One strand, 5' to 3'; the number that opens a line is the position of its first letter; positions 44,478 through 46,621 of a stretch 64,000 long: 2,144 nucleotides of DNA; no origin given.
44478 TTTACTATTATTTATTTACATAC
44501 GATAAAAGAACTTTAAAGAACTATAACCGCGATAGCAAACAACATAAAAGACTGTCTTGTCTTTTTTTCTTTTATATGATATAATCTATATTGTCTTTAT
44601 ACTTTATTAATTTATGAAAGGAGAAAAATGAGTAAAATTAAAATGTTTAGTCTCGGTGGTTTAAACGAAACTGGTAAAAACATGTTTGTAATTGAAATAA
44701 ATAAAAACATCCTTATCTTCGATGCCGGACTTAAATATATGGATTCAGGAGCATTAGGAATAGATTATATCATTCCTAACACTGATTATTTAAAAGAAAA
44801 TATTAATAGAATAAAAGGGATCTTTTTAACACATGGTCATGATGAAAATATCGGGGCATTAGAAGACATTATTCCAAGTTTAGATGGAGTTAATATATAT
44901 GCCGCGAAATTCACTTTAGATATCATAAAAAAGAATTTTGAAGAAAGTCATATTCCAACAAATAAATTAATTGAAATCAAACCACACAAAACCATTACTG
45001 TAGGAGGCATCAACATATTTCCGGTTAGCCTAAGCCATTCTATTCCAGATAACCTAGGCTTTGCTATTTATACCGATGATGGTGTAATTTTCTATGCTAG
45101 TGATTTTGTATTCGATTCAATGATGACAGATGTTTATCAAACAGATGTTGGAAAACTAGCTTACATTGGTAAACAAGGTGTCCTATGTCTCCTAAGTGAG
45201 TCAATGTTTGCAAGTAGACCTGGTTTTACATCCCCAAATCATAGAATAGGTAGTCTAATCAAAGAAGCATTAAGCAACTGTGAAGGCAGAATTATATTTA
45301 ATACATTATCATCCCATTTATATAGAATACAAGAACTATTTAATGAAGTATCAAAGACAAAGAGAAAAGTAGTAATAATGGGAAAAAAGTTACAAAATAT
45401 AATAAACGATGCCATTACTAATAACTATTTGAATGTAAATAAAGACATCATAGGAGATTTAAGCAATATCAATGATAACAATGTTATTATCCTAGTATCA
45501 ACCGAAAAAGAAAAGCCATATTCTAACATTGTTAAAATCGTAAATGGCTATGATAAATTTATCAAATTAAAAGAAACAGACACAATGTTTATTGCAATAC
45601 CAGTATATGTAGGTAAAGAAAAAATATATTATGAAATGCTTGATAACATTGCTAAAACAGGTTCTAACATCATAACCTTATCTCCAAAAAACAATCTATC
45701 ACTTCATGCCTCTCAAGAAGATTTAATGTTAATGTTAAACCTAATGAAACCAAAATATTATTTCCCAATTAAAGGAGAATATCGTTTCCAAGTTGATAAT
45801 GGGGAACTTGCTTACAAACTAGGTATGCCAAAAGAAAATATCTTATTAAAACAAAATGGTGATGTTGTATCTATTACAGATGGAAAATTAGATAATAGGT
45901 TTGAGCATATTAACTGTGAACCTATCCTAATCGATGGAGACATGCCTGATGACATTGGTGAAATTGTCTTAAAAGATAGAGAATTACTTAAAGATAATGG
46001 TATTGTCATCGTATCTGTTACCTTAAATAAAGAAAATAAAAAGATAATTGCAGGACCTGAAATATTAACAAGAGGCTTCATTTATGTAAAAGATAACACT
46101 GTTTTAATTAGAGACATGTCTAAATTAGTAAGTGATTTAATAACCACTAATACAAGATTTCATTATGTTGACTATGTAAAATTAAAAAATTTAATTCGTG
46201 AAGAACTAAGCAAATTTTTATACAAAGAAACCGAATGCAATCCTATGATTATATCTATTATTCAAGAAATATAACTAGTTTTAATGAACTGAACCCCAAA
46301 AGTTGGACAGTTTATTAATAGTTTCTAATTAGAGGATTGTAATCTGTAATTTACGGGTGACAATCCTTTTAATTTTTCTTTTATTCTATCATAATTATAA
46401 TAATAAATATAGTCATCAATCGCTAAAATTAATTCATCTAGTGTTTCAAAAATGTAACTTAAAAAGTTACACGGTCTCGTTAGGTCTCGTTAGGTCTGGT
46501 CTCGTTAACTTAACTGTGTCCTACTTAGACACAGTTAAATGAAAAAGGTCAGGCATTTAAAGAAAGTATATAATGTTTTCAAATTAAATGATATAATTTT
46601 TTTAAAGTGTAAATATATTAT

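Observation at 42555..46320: Two identical 43-bp IS3-family terminal repeats 3.7 kb apart in direct orientation, each immediately after a gene stop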

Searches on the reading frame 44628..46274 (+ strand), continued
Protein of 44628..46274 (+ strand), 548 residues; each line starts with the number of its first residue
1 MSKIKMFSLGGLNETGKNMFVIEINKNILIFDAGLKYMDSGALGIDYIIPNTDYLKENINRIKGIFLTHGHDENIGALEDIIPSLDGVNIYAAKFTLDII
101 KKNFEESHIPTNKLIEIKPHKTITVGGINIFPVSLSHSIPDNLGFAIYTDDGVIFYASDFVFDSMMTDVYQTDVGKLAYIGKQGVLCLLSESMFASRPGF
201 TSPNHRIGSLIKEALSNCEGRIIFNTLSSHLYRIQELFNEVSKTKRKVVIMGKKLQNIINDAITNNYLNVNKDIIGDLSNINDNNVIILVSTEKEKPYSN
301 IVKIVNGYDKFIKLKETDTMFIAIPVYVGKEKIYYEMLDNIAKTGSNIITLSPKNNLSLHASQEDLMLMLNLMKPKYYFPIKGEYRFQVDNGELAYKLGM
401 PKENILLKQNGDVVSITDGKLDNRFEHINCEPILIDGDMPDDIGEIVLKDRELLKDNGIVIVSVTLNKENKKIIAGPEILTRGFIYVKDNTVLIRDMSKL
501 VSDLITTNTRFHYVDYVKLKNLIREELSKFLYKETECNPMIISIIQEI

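Call 43: find_encoding_contigs(protein=P0019, flank=2500, max_places=10)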
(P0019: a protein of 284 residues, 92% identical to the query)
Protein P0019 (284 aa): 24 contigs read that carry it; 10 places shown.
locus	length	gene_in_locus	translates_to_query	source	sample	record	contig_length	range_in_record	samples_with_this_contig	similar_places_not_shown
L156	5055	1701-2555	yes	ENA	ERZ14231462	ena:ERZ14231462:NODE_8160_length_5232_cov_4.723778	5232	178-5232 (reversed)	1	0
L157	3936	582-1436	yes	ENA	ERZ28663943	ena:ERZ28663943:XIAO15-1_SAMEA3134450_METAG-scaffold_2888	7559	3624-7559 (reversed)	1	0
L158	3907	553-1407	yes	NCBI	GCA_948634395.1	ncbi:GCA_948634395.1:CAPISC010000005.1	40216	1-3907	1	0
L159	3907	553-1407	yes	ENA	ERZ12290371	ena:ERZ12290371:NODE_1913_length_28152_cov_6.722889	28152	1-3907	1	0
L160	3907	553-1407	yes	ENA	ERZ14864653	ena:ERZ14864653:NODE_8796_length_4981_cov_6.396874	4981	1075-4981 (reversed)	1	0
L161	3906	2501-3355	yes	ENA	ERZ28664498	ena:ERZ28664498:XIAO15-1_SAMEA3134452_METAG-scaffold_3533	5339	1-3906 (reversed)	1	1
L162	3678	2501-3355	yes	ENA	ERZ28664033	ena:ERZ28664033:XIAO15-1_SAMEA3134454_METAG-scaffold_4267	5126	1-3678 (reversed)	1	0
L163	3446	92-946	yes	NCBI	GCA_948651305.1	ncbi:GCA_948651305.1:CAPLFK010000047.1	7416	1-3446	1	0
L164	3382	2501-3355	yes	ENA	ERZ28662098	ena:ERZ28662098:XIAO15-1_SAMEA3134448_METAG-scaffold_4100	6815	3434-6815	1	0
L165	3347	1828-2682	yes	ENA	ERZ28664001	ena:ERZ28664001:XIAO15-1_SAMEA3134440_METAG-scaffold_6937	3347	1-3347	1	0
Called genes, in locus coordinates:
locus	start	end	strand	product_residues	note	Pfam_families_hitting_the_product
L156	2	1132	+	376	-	?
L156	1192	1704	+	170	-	PF01527:HTH_Tnp_1 (faint)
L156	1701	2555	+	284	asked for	PF13276:HTH_21, PF00665:rve, PF13683:rve_3, PF13333:rve_2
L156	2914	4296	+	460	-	PF00144:Beta-lactamase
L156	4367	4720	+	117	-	PF14071:YlbD_coat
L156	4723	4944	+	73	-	-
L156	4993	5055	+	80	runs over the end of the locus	?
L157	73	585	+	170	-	PF01527:HTH_Tnp_1 (faint)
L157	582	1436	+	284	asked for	PF13276:HTH_21, PF00665:rve, PF13683:rve_3, PF13333:rve_2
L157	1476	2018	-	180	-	PF04011:LemA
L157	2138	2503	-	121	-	PF09671:Spore_GerQ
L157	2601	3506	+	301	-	PF02588:YitT_membrane, PF10035:DUF2179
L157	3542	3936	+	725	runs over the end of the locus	PF17764:PriA_3primeBD, PF00270:DEAD, PF04851:ResIII, PF09848:SLFN-g3_helicase (faint), PF18319:Zn_ribbon_PriA, PF00271:Helicase_C, PF18074:PriA_C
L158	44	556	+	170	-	PF01527:HTH_Tnp_1 (faint)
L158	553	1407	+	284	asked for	PF13276:HTH_21, PF00665:rve, PF13683:rve_3, PF13333:rve_2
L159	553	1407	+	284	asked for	PF13276:HTH_21, PF00665:rve, PF13683:rve_3, PF13333:rve_2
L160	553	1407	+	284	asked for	PF13276:HTH_21, PF00665:rve, PF13683:rve_3, PF13333:rve_2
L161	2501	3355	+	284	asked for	PF13276:HTH_21, PF00665:rve, PF13683:rve_3, PF13333:rve_2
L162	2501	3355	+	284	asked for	PF13276:HTH_21, PF00665:rve, PF13683:rve_3, PF13333:rve_2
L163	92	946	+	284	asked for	PF13276:HTH_21, PF00665:rve, PF13683:rve_3, PF13333:rve_2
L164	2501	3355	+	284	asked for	PF13276:HTH_21, PF00665:rve, PF13683:rve_3, PF13333:rve_2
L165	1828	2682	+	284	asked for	PF13276:HTH_21, PF00665:rve, PF13683:rve_3, PF13333:rve_2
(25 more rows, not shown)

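Call 47: find_encoding_contigs(protein=P0027, flank=600, max_places=10)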
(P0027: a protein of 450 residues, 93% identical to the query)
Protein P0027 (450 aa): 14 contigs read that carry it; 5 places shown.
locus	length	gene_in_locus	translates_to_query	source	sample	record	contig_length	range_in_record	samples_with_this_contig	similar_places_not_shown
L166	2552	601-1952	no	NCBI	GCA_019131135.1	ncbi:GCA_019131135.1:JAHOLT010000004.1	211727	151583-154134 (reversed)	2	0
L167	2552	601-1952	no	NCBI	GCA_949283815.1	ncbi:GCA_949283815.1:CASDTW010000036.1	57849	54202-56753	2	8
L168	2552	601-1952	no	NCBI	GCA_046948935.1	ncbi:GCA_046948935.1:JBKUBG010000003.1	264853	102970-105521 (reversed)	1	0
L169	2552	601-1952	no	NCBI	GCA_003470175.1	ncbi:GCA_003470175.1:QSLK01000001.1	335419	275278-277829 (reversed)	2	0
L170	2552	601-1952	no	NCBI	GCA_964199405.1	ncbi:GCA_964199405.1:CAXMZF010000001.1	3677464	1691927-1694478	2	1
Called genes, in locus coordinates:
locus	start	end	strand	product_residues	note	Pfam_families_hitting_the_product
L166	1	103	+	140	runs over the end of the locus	PF00005:ABC_tran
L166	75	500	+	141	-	-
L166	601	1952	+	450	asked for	PF13276:HTH_21, PF00665:rve, PF13683:rve_3, PF13333:rve_2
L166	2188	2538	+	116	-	PF00903:Glyoxalase, PF12681:Glyoxalase_2 (weak)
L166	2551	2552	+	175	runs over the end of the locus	PF03551:PadR, PF13601:HTH_34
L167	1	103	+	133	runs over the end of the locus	PF00005:ABC_tran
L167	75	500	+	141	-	-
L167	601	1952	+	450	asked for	PF13276:HTH_21, PF00665:rve, PF13683:rve_3, PF13333:rve_2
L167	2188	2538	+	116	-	PF00903:Glyoxalase, PF12681:Glyoxalase_2 (weak)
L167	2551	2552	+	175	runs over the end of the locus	PF03551:PadR, PF13601:HTH_34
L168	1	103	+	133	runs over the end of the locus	PF00005:ABC_tran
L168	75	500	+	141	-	-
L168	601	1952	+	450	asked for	PF13276:HTH_21, PF00665:rve, PF13683:rve_3, PF13333:rve_2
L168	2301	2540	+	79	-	PF00903:Glyoxalase (weak)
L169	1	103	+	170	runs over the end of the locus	PF00005:ABC_tran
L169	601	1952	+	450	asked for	PF13276:HTH_21, PF00665:rve, PF13683:rve_3, PF13333:rve_2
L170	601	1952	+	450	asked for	PF13276:HTH_21, PF00665:rve, PF13683:rve_3, PF13333:rve_2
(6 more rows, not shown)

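Call 56: find_encoding_contigs(protein=P0058, flank=900, max_places=10)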
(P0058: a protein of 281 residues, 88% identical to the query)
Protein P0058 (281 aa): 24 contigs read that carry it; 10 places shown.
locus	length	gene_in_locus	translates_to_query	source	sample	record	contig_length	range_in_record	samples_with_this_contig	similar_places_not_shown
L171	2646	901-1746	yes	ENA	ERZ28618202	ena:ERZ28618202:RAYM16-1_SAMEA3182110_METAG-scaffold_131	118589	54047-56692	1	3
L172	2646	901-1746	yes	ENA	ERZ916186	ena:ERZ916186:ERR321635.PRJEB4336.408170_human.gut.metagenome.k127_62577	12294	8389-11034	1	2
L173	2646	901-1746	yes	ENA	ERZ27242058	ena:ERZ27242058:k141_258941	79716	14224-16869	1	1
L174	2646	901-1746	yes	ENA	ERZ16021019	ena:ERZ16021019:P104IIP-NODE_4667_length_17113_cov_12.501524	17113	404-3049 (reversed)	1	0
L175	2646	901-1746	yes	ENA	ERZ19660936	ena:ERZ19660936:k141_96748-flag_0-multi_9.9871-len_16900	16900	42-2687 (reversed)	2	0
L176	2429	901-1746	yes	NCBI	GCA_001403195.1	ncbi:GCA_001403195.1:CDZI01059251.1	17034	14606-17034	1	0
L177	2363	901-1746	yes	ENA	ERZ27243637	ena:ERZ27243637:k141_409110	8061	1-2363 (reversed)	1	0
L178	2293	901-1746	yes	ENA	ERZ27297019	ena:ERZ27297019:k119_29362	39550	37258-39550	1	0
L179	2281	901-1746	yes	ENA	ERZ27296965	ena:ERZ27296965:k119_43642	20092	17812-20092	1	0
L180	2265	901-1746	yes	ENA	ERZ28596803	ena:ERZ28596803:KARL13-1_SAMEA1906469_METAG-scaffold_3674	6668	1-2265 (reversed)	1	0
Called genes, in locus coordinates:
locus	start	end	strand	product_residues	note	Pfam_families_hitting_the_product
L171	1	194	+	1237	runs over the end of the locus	PF04997:RNA_pol_Rpb1_1, PF00623:RNA_pol_Rpb1_2, PF04983:RNA_pol_Rpb1_3, PF05000:RNA_pol_Rpb1_4, PF04998:RNA_pol_Rpb1_5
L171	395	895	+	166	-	-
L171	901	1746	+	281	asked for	PF13276:HTH_21, PF00665:rve, PF13683:rve_3, PF13333:rve_2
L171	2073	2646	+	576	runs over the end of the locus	-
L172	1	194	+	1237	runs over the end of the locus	PF04997:RNA_pol_Rpb1_1, PF00623:RNA_pol_Rpb1_2, PF04983:RNA_pol_Rpb1_3, PF05000:RNA_pol_Rpb1_4, PF04998:RNA_pol_Rpb1_5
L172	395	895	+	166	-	-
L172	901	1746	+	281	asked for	PF13276:HTH_21, PF00665:rve, PF13683:rve_3, PF13333:rve_2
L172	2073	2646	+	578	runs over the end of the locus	-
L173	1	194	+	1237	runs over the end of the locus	PF04997:RNA_pol_Rpb1_1, PF00623:RNA_pol_Rpb1_2, PF04983:RNA_pol_Rpb1_3, PF05000:RNA_pol_Rpb1_4, PF04998:RNA_pol_Rpb1_5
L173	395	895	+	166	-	-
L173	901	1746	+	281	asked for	PF13276:HTH_21, PF00665:rve, PF13683:rve_3, PF13333:rve_2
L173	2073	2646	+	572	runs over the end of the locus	-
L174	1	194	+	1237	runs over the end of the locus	PF04997:RNA_pol_Rpb1_1, PF00623:RNA_pol_Rpb1_2, PF04983:RNA_pol_Rpb1_3, PF05000:RNA_pol_Rpb1_4, PF04998:RNA_pol_Rpb1_5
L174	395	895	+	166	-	-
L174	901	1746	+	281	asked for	PF13276:HTH_21, PF00665:rve, PF13683:rve_3, PF13333:rve_2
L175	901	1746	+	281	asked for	PF13276:HTH_21, PF00665:rve, PF13683:rve_3, PF13333:rve_2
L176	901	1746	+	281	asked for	PF13276:HTH_21, PF00665:rve, PF13683:rve_3, PF13333:rve_2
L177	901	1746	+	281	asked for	PF13276:HTH_21, PF00665:rve, PF13683:rve_3, PF13333:rve_2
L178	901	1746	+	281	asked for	PF13276:HTH_21, PF00665:rve, PF13683:rve_3, PF13333:rve_2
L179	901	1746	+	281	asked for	PF13276:HTH_21, PF00665:rve, PF13683:rve_3, PF13333:rve_2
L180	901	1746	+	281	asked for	PF13276:HTH_21, PF00665:rve, PF13683:rve_3, PF13333:rve_2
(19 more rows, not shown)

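Call 62: search_protein_families(library=pfam, proteins=[L121:6601-8439:+, L121:4578-6332:+, L130:12546-13052:-, L130:11698-12510:-], max_evalue=0.01)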
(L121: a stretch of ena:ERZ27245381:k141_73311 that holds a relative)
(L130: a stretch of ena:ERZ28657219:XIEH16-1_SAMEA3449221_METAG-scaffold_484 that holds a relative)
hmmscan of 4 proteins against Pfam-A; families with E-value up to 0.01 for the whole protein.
L121:6601-8439:+ (612 aa): 0 families

L121:4578-6332:+ (584 aa): 0 families

L130:12546-13052:- (168 aa): 1 family
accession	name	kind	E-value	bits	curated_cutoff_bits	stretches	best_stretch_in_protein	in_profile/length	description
PF01527.26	HTH_Tnp_1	-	3.1e-07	30.9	24.1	1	59-147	7-74/75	Transposase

L130:11698-12510:- (270 aa): 5 families
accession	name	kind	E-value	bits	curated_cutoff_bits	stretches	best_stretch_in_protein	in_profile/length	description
PF00665.32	rve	-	5.2e-25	88.1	32.6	1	107-205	2-102/102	Integrase core domain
PF13333.12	rve_2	-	1.9e-23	82.8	22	1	212-268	1-55/56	Integrase core domain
PF13276.12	HTH_21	-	1.9e-19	70.1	28.1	1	28-83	4-60/60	HTH-like domain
PF13683.12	rve_3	-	8.5e-11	41.9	26.5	1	194-261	2-67/67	Integrase core domain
PF13610.12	DDE_Tnp_IS240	-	0.00098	19.7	27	0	111-225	2-113/139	DDE domain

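Call 66: list_cluster_members(proteins=[window:44628-46274:+, window:48119-48673:+, window:43631-44470:+])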
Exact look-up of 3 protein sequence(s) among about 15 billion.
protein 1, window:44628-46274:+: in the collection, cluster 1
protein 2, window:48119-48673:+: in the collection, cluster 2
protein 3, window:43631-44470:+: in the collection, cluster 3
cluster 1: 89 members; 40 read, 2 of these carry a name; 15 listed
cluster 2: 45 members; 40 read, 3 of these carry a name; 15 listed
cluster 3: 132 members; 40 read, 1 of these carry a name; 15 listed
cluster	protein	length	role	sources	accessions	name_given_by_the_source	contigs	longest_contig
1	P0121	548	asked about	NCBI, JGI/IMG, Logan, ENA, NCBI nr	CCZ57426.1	beta-lactamase domain protein [Clostridium sp. CAG:762] | ribonuclease J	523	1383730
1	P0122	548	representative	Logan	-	-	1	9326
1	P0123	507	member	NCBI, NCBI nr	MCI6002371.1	MAG: ribonuclease J, partial [Tenericutes bacterium] | ribonuclease J [Mycoplasmatota bacterium]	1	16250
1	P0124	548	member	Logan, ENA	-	-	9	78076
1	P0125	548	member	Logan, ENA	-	-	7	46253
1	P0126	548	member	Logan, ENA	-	-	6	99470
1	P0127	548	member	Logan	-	-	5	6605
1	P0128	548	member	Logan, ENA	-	-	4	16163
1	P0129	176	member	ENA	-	-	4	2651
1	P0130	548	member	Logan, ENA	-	-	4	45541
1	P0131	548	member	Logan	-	-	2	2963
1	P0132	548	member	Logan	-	-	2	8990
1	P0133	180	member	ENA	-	-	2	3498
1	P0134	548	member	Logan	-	-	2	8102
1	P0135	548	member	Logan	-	-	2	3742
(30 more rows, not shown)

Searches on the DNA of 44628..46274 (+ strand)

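Call 74: search_dna_similar(query=L130:11658-13095:-, collection=plasmids, mode=distant, max_rows=30)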
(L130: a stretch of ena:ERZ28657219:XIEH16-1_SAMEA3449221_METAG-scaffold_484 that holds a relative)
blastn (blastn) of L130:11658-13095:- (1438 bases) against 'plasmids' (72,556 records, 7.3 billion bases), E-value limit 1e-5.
Records with a match: 572; places in all: 762; records where one place covers at least 80% of the query: 3.
Best place of each record, by identity: 80-90% 7; 60-80% 565.
By first word of the organism name: Enterococcus 306; Bacillus 165; Priestia 12; Acinetobacter 12; Lactobacillus 11; Escherichia 10; Klebsiella 7; Clostridium 6; Streptococcus 5; Fusobacterium 3; and 24 more.
By predicted mobility (MOB-suite, as given by PLSDB): non-mobilizable 285; conjugative 202; mobilizable 85.
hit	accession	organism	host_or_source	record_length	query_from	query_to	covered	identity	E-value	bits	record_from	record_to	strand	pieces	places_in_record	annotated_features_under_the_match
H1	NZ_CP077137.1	Fusobacterium polymorphum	-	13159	176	1434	88%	71.3%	2e-162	580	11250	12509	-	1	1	none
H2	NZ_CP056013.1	Fusobacterium animalis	-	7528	166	1434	88%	70.8%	2e-157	564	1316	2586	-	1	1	IS3 family transposase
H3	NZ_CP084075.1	Fusobacterium vincentii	-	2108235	190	1430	86%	69.8%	6e-132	480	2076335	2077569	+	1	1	none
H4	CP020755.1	Bacillus thuringiensis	Single cell,Tissue, animal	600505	648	1438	55%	65.6%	2e-36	162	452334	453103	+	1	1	none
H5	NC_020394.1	Bacillus thuringiensis serovar thuringiensis str. IS5056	-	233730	648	1438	55%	65.6%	2e-36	162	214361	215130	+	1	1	none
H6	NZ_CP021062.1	Bacillus thuringiensis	Environment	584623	648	1438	55%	65.6%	2e-36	162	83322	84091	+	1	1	none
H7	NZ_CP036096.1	Bacillus toyonensis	cell culture,soil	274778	648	1438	55%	65.5%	2e-35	158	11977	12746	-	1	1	IS3-like element ISBth167 family transposase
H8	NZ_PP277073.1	Bacillus cereus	-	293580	648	1438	55%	65.4%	7e-36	159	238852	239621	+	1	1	IS3 family transposase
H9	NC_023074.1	Bacillus thuringiensis serovar tenebrionis str. YBT-1765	-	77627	648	1438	55%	65.3%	1e-33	153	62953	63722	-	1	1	IS3-like element ISBth167 family transposase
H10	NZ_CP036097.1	Bacillus toyonensis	cell culture,soil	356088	648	1438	55%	65.3%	1e-33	153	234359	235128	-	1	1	IS3-like element ISBth167 family transposase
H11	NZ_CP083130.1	Bacillus thuringiensis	whole organism,Biopesticide Novodor 3FC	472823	648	1438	55%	65.3%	1e-33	153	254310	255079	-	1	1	IS3-like element ISBth167 family transposase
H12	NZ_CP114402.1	Bacillus thuringiensis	liquid culture,Bacillus thuringiensis ...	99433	648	1438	55%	65.3%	1e-33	153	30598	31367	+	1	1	IS3-like element ISBth167 family transposase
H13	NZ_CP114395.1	Bacillus thuringiensis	liquid culture,Bacillus thuringiensis ...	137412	648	1438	55%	65.3%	1e-33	153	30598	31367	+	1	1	IS3-like element ISBth167 family transposase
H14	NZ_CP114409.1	Bacillus thuringiensis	liquid culture,Bacillus thuringiensis ...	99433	648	1438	55%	65.3%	1e-33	153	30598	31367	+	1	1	IS3-like element ISBth167 family transposase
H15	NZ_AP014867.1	Bacillus thuringiensis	-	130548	648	1438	55%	65.3%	5e-31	144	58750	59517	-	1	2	none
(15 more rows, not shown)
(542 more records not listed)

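Call 75: get_annotated_region(hit=H3, flank=500)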
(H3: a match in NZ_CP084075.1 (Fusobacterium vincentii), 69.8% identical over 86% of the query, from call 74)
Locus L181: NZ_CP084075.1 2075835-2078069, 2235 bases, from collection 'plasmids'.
description: Fusobacterium vincentii strain SB055 plasmid pSB055A, complete sequence
organism: Fusobacterium vincentii (NCBI taxid 155615)
taxonomy: Bacteria; Fusobacteriota; Fusobacteriia; Fusobacteriales; Fusobacteriaceae; Fusobacterium; Fusobacterium vincentii
host: -; source: -; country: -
typing (MOB-suite, as given by PLSDB): non-mobilizable
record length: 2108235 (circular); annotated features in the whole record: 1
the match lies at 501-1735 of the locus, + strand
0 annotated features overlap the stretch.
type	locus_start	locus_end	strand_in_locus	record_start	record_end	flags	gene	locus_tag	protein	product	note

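Call 76: get_annotated_region(hit=H2, flank=500)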
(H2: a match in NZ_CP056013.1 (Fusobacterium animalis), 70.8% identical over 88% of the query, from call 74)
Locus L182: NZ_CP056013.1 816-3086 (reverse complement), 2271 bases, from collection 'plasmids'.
description: Fusobacterium animalis strain SB012 plasmid pSB012C, complete sequence
organism: Fusobacterium animalis (NCBI taxid 76859)
taxonomy: Bacteria; Fusobacteriota; Fusobacteriia; Fusobacteriales; Fusobacteriaceae; Fusobacterium; Fusobacterium animalis
host: -; source: -; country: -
typing (MOB-suite, as given by PLSDB): mobilizable; replicon rep_cluster_457; relaxase MOBP
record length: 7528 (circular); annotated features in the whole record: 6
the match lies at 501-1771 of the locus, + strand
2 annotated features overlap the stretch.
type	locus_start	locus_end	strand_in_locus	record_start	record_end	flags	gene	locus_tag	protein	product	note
CDS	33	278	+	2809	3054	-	-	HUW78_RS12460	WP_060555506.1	hypothetical protein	-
CDS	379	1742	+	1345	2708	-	-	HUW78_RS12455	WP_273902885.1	IS3 family transposase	-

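Call 77: get_annotated_region(hit=H1, flank=500)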
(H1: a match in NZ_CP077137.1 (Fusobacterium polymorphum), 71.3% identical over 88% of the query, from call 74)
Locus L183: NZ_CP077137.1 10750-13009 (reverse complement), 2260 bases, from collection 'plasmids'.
description: Fusobacterium polymorphum strain KCOM3036 plasmid pKCOM3036A, complete sequence
organism: Fusobacterium polymorphum (NCBI taxid 76857)
taxonomy: Bacteria; Fusobacteriota; Fusobacteriia; Fusobacteriales; Fusobacteriaceae; Fusobacterium; Fusobacterium polymorphum
host: -; source: -; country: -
typing (MOB-suite, as given by PLSDB): non-mobilizable
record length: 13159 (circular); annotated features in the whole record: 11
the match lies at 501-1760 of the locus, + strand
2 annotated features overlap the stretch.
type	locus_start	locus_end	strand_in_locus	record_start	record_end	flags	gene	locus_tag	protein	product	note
CDS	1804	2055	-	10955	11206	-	-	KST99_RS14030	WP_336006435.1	hypothetical protein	-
CDS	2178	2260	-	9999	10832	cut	-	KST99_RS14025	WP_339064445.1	Fic family protein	-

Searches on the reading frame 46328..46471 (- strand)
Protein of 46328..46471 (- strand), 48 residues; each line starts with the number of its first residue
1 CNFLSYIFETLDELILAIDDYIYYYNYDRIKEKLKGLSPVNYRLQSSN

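Call 10: search_protein_families(library=pfam, proteins=[window:46328-46471:-], max_evalue=0.1)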
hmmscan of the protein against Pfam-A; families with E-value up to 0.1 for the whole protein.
window:46328-46471:- (48 aa): 2 families
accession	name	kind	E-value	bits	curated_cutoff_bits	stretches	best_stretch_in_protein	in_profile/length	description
PF13333.12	rve_2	-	3.3e-17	62.8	22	1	5-46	14-55/56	Integrase core domain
PF13683.12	rve_3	-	0.0029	17.8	26.5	1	6-39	34-67/67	Integrase core domain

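Call 11: search_protein_families(library=ncbifam, proteins=[window:46328-46471:-], max_evalue=0.1)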
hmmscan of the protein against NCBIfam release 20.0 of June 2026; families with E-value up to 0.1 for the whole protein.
window:46328-46471:- (48 aa): 2 families
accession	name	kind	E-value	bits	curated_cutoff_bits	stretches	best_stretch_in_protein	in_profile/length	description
NF033516.0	transpos_IS3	equivalog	6.9e-09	35.4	160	1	5-43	331-369/369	IS3 family transposase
NF033577.2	transpos_IS481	equivalog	0.0019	17.8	224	1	7-41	248-282/284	IS481 family transposase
